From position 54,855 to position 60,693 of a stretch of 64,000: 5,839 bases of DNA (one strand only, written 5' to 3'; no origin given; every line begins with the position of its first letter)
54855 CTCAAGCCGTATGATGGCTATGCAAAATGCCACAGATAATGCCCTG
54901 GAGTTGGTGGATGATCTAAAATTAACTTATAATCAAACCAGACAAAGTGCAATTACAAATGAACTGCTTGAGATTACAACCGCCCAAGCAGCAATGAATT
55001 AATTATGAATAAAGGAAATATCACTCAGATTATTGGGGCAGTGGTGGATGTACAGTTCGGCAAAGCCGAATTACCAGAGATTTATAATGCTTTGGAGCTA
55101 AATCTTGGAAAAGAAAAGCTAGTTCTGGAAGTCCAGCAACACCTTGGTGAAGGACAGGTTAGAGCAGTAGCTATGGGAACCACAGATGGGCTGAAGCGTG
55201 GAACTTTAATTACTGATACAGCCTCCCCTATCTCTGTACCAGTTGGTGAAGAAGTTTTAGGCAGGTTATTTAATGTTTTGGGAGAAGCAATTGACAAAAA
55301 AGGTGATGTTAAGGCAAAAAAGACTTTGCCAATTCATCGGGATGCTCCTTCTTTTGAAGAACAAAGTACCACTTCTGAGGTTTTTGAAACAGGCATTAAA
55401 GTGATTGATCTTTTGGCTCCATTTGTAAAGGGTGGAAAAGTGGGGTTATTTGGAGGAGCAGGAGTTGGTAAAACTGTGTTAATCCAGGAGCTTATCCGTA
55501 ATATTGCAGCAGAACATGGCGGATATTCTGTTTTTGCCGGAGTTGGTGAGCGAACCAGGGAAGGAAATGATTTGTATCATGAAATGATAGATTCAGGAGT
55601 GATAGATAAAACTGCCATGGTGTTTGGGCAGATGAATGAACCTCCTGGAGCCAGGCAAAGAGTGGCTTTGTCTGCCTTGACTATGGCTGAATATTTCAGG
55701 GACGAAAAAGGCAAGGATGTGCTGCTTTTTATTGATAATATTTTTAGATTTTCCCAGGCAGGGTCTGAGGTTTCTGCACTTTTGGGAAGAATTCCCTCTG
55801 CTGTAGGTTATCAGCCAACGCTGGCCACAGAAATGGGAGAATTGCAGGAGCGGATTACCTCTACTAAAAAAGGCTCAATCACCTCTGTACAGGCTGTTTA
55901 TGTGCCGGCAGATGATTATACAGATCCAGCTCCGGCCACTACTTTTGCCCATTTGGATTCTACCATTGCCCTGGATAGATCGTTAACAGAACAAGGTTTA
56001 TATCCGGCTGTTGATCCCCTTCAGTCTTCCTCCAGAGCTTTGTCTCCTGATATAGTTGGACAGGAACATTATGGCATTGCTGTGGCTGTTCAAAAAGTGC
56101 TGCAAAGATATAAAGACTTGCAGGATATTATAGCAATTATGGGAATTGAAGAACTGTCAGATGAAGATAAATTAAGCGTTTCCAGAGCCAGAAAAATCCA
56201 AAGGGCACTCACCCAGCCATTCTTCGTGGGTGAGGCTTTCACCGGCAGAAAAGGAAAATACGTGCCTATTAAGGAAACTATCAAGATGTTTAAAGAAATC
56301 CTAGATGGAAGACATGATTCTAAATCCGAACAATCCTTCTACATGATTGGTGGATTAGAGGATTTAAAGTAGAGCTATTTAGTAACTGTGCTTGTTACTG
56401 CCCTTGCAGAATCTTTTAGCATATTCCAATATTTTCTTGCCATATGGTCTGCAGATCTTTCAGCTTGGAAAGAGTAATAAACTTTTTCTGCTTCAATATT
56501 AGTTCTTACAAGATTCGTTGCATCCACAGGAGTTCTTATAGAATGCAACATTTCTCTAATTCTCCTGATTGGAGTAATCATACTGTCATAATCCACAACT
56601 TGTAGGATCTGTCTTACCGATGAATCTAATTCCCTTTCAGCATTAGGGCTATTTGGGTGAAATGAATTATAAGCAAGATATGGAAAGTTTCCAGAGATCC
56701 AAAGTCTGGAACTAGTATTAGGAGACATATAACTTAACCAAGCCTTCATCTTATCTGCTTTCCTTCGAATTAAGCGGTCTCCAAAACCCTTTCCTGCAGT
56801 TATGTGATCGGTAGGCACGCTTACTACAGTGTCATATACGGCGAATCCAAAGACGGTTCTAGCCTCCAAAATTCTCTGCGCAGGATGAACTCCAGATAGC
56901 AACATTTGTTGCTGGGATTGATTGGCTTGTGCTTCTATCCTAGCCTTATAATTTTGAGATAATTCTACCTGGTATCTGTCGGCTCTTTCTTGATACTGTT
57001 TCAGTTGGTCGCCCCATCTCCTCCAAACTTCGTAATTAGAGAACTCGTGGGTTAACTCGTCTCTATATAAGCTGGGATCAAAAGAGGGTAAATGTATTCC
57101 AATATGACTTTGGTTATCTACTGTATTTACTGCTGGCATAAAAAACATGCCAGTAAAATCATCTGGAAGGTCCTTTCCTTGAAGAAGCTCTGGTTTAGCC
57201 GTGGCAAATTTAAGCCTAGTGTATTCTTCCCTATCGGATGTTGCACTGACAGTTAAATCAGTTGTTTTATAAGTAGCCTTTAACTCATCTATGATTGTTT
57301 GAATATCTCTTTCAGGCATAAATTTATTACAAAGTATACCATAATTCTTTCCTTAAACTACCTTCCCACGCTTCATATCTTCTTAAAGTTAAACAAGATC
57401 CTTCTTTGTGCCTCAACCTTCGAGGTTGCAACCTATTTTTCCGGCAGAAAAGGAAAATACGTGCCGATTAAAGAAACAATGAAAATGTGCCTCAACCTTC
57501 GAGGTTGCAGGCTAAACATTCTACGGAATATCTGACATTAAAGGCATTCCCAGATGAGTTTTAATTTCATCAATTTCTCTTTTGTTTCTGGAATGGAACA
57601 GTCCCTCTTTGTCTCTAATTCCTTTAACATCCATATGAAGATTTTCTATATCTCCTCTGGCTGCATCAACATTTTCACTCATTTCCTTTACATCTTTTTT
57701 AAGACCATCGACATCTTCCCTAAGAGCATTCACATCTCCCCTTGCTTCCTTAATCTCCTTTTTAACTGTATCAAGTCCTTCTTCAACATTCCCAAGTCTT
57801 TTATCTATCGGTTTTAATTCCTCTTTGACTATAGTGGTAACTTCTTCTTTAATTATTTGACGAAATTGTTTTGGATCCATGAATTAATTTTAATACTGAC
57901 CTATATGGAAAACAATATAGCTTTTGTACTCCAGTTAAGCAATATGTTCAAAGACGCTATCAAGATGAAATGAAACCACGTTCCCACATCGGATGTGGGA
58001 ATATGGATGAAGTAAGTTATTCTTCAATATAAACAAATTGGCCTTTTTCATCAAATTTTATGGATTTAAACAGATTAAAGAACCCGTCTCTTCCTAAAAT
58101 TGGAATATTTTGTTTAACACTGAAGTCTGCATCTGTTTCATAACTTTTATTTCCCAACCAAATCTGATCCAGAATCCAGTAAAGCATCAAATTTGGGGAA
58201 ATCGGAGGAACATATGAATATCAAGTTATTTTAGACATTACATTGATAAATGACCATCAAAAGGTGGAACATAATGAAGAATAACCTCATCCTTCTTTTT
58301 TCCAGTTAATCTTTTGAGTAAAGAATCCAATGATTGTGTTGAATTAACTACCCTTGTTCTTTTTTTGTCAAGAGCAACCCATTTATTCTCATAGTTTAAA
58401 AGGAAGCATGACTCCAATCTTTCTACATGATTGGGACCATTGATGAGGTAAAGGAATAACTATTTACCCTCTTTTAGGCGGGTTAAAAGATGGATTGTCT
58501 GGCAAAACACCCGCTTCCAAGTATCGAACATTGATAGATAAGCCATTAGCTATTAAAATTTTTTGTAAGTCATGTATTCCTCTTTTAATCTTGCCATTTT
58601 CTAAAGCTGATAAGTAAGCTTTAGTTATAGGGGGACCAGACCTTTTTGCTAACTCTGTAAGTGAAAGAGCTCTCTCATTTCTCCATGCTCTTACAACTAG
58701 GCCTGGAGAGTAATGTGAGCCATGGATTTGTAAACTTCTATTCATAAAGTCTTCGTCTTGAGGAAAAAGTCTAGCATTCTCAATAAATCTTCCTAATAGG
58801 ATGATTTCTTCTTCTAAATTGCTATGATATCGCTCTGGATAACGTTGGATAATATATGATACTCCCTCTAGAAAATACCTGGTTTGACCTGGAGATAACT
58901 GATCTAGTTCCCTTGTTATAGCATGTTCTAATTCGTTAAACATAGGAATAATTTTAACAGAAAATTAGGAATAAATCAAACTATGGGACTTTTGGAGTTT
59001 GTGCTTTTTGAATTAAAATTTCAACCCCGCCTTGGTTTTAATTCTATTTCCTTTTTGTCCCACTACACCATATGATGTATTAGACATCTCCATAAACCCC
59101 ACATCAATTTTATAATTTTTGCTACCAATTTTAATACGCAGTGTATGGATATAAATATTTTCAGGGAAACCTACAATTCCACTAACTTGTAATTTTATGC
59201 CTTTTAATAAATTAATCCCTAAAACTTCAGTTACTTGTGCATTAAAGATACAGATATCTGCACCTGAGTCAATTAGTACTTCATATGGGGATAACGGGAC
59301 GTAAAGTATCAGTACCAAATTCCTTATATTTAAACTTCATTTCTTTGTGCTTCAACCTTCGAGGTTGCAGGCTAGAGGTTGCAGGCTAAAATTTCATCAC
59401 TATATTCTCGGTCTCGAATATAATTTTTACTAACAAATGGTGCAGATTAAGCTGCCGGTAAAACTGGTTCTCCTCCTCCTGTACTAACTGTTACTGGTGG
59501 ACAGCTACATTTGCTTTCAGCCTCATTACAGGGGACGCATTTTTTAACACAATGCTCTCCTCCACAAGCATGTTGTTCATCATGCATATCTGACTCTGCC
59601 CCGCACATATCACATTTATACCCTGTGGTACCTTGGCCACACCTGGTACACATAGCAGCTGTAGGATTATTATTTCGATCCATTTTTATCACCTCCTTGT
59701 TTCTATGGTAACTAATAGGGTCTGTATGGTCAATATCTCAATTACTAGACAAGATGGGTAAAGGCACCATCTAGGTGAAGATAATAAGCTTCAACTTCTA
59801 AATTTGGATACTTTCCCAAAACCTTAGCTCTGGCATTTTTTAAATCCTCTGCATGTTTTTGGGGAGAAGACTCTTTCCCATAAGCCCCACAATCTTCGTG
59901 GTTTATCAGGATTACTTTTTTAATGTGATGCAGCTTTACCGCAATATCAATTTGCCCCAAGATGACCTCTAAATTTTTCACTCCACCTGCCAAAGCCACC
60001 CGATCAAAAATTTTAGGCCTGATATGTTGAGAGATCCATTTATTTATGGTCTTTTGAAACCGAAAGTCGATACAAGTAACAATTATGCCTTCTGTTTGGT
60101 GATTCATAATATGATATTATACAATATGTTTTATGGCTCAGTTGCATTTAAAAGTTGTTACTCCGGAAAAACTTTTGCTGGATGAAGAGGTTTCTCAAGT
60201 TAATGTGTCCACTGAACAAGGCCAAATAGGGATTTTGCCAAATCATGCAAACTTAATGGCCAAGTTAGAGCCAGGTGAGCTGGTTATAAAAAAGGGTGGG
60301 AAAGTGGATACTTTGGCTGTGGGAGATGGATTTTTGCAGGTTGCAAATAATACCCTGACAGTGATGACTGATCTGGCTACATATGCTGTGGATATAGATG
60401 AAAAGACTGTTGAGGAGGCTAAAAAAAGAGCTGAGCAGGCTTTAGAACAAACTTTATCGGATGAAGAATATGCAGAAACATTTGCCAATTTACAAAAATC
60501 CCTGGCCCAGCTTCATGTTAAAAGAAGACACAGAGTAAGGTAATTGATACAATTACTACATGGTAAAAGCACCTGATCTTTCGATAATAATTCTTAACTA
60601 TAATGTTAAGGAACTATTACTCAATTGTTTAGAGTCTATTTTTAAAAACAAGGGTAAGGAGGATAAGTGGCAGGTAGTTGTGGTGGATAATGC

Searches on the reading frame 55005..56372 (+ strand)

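Call 105: search_protein_families(library=pfam, proteins=[window:55005-56372:+], max_evalue=0.00001)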
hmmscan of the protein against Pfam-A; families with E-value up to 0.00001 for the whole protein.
window:55005-56372:+ (455 aa): 3 families
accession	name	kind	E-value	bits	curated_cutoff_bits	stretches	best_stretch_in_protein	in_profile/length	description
PF00006.31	ATP-synt_ab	-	6.2e-76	255.2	29.5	1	130-343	1-213/213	ATP synthase alpha/beta family, nucleotide-binding domain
PF02874.29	ATP-synt_ab_N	-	1e-21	77.7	20.9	1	6-72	1-68/69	ATP synthase alpha/beta family, beta-barrel domain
PF22919.1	ATP-synt_VA_C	-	3.3e-12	46.8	24.7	1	348-434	5-94/101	C-terminal domain of V and A type ATP synthase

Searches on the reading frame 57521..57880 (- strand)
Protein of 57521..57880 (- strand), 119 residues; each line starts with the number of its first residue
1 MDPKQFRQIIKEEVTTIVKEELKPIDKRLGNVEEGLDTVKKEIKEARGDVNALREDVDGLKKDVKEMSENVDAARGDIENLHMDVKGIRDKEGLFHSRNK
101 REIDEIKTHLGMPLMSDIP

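Call 105: search_protein_families(library=pfam, proteins=[window:57521-57880:-], max_evalue=0.00001)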
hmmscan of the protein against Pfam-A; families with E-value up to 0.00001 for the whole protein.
window:57521-57880:- (119 aa): 1 family
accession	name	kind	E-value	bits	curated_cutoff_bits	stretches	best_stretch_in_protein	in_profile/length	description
PF06009.19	Laminin_II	-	4.6e-07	30.4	33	1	19-107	2-96/138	Laminin Domain II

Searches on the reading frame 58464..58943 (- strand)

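Call 107: search_protein_families(library=pfam, proteins=[window:58464-58943:-], max_evalue=0.00001)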
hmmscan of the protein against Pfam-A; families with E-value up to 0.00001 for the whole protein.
window:58464-58943:- (159 aa): 1 family
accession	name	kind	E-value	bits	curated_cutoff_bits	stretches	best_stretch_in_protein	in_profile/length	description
PF01381.28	HTH_3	-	1.7e-08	34.8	23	1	84-137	1-52/55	Helix-turn-helix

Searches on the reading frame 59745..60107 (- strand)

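Call 107: search_protein_families(library=pfam, proteins=[window:59745-60107:-], max_evalue=0.00001)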
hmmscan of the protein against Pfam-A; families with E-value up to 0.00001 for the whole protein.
window:59745-60107:- (120 aa): 1 family
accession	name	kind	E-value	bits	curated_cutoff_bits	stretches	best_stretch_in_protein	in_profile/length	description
PF20393.3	Pro_CA_2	-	8.5e-17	62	30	1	5-114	4-119/125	Putative carbonic anhydrase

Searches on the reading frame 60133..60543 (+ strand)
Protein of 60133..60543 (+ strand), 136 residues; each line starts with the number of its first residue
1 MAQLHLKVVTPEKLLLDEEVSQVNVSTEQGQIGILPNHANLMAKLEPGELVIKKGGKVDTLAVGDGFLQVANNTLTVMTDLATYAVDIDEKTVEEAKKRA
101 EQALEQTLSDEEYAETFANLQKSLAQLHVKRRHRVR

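Call 107: search_protein_families(library=pfam, proteins=[window:60133-60543:+], max_evalue=0.00001)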
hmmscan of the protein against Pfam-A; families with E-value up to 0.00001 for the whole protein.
window:60133-60543:+ (136 aa): 2 families
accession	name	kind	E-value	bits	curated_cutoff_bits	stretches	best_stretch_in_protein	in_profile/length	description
PF02823.21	ATP-synt_DE_N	-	4.4e-26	91.1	27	1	4-81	1-79/80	ATP synthase, Delta/Epsilon chain, beta-sandwich domain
PF00401.25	ATP-synt_DE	-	1.1e-09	38.7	24.6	1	87-130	2-46/47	ATP synthase, Delta/Epsilon chain, long alpha-helix domain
